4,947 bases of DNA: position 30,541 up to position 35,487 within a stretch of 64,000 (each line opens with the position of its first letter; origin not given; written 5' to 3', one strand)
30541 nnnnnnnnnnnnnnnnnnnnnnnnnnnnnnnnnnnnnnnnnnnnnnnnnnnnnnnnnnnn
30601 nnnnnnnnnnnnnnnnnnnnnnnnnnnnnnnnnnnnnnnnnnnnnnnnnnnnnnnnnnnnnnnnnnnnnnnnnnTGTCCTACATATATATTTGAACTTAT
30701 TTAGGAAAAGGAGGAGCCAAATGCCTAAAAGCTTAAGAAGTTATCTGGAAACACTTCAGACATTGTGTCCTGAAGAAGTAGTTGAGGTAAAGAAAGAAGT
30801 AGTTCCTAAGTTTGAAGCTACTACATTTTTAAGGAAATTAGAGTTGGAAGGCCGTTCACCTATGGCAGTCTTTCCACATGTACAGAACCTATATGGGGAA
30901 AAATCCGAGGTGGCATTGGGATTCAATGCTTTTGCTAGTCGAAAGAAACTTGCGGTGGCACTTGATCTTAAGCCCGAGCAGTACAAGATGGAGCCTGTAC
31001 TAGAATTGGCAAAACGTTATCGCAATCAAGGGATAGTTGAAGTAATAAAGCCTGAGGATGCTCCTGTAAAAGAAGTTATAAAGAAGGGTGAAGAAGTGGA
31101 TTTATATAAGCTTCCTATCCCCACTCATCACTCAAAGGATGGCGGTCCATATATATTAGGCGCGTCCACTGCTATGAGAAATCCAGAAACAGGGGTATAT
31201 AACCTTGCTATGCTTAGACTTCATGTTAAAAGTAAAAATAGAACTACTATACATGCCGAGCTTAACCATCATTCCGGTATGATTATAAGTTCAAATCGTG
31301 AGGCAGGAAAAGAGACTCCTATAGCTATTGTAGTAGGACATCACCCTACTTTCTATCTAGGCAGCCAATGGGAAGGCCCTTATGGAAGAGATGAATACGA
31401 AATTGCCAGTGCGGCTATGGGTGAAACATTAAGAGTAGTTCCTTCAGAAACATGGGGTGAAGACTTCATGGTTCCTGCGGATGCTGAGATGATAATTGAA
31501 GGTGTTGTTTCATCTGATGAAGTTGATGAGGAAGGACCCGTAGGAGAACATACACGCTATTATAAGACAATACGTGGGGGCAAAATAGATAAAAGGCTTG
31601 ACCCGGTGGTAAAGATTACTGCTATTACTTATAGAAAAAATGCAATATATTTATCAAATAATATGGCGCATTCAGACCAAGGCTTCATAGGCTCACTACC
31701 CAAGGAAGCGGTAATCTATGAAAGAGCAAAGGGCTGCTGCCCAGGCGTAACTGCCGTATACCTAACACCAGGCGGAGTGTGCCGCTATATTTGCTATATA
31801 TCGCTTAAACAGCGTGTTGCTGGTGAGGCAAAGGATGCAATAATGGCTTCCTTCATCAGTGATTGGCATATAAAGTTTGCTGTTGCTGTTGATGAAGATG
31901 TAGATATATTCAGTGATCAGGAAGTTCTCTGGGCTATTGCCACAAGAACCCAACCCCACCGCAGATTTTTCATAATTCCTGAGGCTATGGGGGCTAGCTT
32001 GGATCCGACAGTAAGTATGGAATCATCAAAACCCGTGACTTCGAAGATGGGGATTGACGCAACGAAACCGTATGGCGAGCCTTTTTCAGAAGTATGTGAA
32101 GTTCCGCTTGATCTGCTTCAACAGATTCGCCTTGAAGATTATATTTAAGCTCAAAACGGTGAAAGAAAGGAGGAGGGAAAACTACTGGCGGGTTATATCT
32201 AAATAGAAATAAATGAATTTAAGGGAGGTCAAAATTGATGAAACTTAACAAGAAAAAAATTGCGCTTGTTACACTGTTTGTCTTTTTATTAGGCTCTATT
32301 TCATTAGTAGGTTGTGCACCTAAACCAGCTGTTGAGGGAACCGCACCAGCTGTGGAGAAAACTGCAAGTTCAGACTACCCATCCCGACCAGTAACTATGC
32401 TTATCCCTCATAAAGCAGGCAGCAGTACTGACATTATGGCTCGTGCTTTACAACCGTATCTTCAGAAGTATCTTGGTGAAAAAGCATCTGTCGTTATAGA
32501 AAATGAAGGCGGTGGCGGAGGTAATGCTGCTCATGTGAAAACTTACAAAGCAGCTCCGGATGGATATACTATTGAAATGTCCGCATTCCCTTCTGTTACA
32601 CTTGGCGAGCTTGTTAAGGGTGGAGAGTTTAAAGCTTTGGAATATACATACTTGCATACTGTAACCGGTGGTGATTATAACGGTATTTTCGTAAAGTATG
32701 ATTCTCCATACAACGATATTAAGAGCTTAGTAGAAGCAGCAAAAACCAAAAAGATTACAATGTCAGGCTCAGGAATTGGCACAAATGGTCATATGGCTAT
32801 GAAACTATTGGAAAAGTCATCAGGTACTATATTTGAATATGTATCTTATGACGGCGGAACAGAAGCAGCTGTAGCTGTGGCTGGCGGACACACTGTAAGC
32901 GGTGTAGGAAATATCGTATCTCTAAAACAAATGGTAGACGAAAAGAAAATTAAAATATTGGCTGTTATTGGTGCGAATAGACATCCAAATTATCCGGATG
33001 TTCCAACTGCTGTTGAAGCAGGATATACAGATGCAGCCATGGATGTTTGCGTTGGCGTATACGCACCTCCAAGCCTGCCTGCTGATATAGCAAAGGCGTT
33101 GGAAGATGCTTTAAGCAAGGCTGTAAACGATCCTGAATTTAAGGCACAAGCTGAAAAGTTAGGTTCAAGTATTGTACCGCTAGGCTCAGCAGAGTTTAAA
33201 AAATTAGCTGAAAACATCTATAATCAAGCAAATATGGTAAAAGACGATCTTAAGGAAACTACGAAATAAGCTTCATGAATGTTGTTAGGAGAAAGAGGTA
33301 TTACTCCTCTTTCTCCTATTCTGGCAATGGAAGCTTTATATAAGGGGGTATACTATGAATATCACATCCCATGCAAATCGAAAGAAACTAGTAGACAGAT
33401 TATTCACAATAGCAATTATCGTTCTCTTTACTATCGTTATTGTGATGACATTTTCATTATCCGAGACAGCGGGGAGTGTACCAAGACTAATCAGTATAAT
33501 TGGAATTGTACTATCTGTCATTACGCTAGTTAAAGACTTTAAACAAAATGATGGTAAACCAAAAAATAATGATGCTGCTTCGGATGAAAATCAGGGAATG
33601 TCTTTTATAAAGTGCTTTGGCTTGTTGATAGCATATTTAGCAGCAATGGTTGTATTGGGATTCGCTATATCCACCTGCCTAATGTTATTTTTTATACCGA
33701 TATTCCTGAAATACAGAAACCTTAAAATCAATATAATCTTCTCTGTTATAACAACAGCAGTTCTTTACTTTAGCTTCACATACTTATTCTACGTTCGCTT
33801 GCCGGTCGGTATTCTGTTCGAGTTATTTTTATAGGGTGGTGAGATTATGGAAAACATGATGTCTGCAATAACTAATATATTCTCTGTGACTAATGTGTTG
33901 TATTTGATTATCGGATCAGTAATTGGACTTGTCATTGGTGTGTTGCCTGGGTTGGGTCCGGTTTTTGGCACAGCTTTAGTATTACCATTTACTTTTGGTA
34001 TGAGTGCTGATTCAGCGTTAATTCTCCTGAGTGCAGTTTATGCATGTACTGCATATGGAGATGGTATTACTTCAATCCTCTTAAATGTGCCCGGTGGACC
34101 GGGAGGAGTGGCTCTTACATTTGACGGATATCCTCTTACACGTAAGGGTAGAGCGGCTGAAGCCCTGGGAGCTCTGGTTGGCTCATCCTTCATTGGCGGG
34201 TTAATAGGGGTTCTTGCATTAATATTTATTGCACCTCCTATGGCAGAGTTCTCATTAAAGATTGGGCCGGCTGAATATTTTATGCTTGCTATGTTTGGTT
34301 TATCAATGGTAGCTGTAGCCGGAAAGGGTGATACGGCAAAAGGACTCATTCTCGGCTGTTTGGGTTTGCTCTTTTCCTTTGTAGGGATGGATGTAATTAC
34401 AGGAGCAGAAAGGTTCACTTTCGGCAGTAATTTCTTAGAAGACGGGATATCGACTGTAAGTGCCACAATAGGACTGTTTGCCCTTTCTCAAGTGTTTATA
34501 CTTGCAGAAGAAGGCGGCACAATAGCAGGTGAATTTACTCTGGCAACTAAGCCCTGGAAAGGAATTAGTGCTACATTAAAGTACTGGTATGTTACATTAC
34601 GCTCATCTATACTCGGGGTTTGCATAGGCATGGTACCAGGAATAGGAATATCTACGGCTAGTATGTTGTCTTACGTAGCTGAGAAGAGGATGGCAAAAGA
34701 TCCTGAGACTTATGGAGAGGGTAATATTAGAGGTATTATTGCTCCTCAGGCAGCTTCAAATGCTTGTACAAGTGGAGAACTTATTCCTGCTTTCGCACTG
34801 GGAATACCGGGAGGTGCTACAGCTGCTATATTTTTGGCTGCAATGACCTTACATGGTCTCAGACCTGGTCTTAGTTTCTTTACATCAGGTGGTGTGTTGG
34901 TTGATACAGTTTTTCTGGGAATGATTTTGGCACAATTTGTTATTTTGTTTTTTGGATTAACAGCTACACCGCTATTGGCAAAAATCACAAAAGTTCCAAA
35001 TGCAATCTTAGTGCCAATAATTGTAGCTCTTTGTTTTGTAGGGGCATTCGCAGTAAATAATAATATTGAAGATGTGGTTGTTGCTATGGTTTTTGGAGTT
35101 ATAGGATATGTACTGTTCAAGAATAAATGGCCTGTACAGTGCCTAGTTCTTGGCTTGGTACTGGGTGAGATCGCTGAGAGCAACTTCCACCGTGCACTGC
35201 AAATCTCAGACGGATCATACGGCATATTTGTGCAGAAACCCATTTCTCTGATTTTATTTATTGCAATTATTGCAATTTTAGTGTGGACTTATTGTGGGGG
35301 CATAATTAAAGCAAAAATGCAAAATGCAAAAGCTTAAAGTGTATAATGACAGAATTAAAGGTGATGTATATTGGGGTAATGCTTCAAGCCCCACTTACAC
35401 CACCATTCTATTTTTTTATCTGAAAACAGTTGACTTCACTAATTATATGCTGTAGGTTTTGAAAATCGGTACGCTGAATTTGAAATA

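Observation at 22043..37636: Orphan 15-kb carboxylate-catabolism island combining AcnX, three RraA paralogs, PreA-like reductase, IPMDH/LeuCD-like enzymes, UbiD/UbiX and a TctCBA importer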

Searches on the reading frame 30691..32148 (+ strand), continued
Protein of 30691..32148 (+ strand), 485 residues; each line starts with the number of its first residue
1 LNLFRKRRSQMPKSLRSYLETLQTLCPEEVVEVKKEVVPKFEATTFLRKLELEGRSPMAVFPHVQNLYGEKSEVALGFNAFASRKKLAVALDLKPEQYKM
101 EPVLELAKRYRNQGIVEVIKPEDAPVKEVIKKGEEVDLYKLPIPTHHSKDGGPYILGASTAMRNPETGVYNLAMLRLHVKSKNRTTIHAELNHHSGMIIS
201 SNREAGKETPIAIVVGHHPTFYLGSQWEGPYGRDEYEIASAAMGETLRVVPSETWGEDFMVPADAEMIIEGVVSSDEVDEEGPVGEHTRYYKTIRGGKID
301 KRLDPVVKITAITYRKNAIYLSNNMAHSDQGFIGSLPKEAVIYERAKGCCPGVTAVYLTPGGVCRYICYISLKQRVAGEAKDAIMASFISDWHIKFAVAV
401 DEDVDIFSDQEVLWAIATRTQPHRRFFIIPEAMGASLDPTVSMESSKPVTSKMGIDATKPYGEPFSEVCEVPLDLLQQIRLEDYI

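Call 46: search_protein_families(library=ncbifam, proteins=[L005:11488-12852:+, L005:12792-14279:+, L005:14363-15439:+, L005:15455-16135:+, L005:19930-21063:+, L002:14755-15444:+, L023:15625-17070:+, L023:3690-5054:+, L025:3114-4490:+], max_evalue=1e-8)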
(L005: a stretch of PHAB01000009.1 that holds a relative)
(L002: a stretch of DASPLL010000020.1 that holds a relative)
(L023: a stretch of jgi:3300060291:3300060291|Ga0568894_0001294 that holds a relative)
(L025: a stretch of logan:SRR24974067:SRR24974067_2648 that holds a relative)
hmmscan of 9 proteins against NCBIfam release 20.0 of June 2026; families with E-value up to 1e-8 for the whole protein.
L005:11488-12852:+ (454 aa): 5 families
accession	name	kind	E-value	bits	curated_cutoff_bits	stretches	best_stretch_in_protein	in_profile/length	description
NF037981.1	NCS2_1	subfamily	1.3e-90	304.3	40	1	28-441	2-419/419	purine/pyrimidine permease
NF008502.0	PRK11412.1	equivalog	1.9e-70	238.1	370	1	28-443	9-427/433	uracil/xanthine transporter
TIGR03173.1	pbuX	subfamily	8.5e-52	176.3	414.15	1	33-442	2-405/407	xanthine permease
TIGR00801.1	ncs2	superfamily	1.8e-34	119.4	291.8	1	24-440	2-413/415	NCS2 family nucleobase:cation symporter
NF007995.0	PRK10720.1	equivalog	5.4e-11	42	477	1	17-439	5-402/429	uracil permease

L005:12792-14279:+ (495 aa): 1 family
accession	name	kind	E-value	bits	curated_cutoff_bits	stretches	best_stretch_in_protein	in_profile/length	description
TIGR00785.1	dass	subfamily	2.2e-59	201.3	198.6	1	58-488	5-444/444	DASS family sodium-coupled anion symporter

L005:14363-15439:+ (358 aa): 0 families

L005:15455-16135:+ (226 aa): 2 families
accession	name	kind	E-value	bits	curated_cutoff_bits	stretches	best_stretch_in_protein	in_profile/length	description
NF050097.1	BiurAmidohydBiuH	equivalog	7.4e-14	51.7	370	1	111-215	106-209/221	biuret amidohydrolase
TIGR03614.1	RutB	equivalog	6.8e-10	38.9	377.95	1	110-204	105-200/226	pyrimidine utilization protein B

L005:19930-21063:+ (377 aa): 0 families

L002:14755-15444:+ (229 aa): 2 families
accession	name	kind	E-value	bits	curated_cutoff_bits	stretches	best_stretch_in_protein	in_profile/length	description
NF050097.1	BiurAmidohydBiuH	equivalog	3.1e-14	52.9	370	1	113-212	107-206/221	biuret amidohydrolase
TIGR03614.1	RutB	equivalog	1.2e-10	41.4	377.95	1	77-222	56-217/226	pyrimidine utilization protein B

L023:15625-17070:+ (481 aa): 0 families

L023:3690-5054:+ (454 aa): 3 families
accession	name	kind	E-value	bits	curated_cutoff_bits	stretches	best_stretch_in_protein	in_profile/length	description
NF042438.1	PrpD_hiGCgrampos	equivalog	5.2e-12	45.1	950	1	65-450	80-480/499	2-methylcitrate dehydratase PrpD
NF006943.0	PRK09425.1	equivalog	1.5e-09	37.1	575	1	22-441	32-464/480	bifunctional 2-methylcitrate dehydratase/aconitate hydratase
TIGR02330.1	prpD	equivalog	2.8e-09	36.2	458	0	23-436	21-447/468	2-methylcitrate dehydratase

L025:3114-4490:+ (458 aa): 22 families
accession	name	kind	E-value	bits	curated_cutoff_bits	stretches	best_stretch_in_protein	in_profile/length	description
NF006761.0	PRK09282.1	domain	7.2e-181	602.6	402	1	3-453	2-441/591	pyruvate carboxylase subunit B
NF008985.0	PRK12331.1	equivalog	1.3e-167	558.2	718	1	4-454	3-445/465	oxaloacetate decarboxylase subunit alpha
TIGR01108.1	oadA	equivalog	2.5e-167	557.9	756.5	1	7-453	1-440/582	sodium-extruding oxaloacetate decarboxylase subunit alpha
NF010644.0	PRK14041.1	equivalog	8.2e-162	539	734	1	5-454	3-441/467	pyruvate carboxylase subunit B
NF010643.0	PRK14040.1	subfamily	3.5e-146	488.1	892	1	2-453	4-453/595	oxaloacetate decarboxylase subunit alpha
NF008984.0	PRK12330.1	equivalog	1.7e-131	439.5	827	1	3-453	4-449/500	methylmalonyl-CoA carboxytransferase subunit 5S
NF009231.0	PRK12581.1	equivalog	9.2e-131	436.6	954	1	1-458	9-458/468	oxaloacetate decarboxylase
NF010645.0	PRK14042.1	equivalog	1.2e-121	407.4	1182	1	7-453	6-441/596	pyruvate carboxylase subunit B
NF009554.0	PRK12999.1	equivalog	1.2e-102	344.6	965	1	3-424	532-960/1147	pyruvate carboxylase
TIGR01235.1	pyruv_carbox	equivalog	1e-94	318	1114.45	1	5-425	531-958/1143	pyruvate carboxylase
NF006049.0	PRK08195.1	subfamily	1.1e-21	77.3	229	1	3-282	6-271/344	4-hyroxy-2-oxovalerate/4-hydroxy-2-oxopentanoic acid aldolase,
TIGR03217.1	4OH_2_O_val_ald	equivalog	2.3e-20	73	286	1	162-277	144-261/334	4-hydroxy-2-oxovalerate aldolase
TIGR02660.1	nifV_homocitr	equivalog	1.3e-18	67.5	462.9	1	5-282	2-264/365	homocitrate synthase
NF002085.0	PRK00915.1-2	subfamily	2.9e-18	65.9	517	1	159-257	152-250/504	2-isopropylmalate synthase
TIGR02146.1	LysS_fung_arch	equivalog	2.9e-16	59.6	413.55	1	159-236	137-215/344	homocitrate synthase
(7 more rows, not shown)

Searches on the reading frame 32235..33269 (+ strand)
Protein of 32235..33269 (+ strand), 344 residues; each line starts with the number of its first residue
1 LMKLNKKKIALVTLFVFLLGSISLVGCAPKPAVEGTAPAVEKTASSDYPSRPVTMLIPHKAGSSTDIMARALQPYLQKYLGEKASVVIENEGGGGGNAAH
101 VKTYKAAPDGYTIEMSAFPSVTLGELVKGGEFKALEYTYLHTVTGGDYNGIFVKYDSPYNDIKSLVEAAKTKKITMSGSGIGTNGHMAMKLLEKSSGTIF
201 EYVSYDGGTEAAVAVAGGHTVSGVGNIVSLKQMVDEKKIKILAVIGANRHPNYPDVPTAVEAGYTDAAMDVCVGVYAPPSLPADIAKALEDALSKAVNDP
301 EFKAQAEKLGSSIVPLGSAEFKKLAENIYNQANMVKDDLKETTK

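Call 4: search_protein_families(library=pfam, proteins=[window:32235-33269:+])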
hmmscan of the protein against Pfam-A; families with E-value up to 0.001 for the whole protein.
window:32235-33269:+ (344 aa): 1 family
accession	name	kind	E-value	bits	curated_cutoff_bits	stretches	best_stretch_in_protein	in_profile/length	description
PF03401.19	TctC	-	8.3e-40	137.5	27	1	69-332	2-265/274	Tripartite tricarboxylate transporter family receptor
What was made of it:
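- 32238..33269 (+): TctC solute-binding lipoprotein of a tripartite tricarboxylate transporter. PF03401, 138 bits (call 4).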

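Call 41: search_solved_structures(query=window:32235-33269:+, max_evalue=0.00001)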
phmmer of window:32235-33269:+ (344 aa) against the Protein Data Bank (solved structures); distinct sequences matched with E-value up to 0.00001: 11.
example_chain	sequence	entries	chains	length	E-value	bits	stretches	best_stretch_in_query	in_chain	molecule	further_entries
2f5x_A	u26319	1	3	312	9.4e-33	117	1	45-315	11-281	BugD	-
2dvz_A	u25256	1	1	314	2.9e-26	95.6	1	45-337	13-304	Putative exported protein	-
4x9t_A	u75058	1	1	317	2.8e-23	85.8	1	43-303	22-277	Uncharacterized protein UPF0065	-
2qpq_A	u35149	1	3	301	8.6e-23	84.2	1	44-329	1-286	protein Bug27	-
8hkb_A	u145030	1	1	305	1.4e-22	83.6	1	53-309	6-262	Periplasmic terephthalate binding protein (TBP)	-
25hk_A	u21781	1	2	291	2.8e-22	82.5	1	44-321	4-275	Tripartite tricarboxylate transporter substrate binding protein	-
8hka_A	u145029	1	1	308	1.1e-21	80.6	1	53-309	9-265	Periplasmic terephthalate binding protein (TBP)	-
8hk9_D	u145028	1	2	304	1.4e-21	80.3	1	53-309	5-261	Periplasmic terephthalate binding protein (TBP)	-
5oei_A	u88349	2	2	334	4.8e-21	78.5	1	41-296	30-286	Uncharacterized protein family UPF0065:Tat pathway signal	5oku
7ndr_A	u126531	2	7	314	1.5e-20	76.9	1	50-317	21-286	Tripartite tricarboxylate transporter substrate binding protein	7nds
6hke_A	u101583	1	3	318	4.9e-20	75.2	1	44-316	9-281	Possible TctC subunit of the Tripartite Tricarboxylate Transport(TTT) Family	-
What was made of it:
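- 32238..33269 (+): It is only remotely related to solved Bug/TctC proteins (call 41).
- Closest known: TctCBA citrate import and PreA/PreT dihydropyrimidine dehydrogenase. Different: TctC is only remotely related to characterised binding proteins (call 41).
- Tried and rejected: Only remote matches exist (117 bits or less), so this was uninformative (call 41).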

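Call 73: search_protein_families(library=ncbifam, proteins=[window:32235-33269:+], max_evalue=1e-10)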
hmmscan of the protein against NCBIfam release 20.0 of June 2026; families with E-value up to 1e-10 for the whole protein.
window:32235-33269:+ (344 aa): 0 families

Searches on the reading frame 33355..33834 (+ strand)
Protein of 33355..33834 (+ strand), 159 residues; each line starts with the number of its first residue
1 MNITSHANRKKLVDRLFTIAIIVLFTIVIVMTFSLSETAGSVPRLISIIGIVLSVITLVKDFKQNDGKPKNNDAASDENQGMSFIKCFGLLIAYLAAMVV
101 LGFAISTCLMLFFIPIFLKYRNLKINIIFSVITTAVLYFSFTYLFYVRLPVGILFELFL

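Call 4: search_protein_families(library=pfam, proteins=[window:33355-33834:+])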
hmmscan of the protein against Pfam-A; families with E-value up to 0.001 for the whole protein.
window:33355-33834:+ (159 aa): 1 family
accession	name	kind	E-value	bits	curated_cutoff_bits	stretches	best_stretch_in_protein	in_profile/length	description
PF07331.16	TctB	-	7.2e-20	72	29.1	1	20-150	6-137/137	Tripartite tricarboxylate transporter TctB family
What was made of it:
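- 33355..33834 (+): TctB small membrane subunit. PF07331, 72 bits (call 4).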

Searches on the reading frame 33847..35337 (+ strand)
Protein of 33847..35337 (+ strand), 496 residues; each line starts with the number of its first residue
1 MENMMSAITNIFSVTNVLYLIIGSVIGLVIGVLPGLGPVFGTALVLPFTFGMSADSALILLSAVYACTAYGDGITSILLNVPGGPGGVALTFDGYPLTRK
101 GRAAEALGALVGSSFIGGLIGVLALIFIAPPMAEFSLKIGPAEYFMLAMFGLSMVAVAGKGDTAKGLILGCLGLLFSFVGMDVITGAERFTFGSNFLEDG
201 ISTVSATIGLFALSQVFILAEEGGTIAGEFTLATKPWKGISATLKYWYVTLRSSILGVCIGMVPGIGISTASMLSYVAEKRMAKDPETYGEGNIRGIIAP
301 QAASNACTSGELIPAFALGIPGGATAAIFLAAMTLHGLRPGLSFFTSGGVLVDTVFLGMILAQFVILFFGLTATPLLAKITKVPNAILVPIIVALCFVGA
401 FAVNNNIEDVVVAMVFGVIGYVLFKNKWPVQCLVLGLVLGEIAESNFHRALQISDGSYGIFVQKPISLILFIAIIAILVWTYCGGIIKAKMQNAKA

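Call 4: search_protein_families(library=pfam, proteins=[window:33847-35337:+])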
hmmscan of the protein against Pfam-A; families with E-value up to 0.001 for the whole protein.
window:33847-35337:+ (496 aa): 1 family
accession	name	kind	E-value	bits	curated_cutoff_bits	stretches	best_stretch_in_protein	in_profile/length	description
PF01970.21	TctA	-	6.4e-133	443.9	28.9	1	18-435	2-423/423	Tripartite tricarboxylate transporter TctA family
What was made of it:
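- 33847..35337 (+): TctA large membrane subunit. PF01970, 444 bits (call 4).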
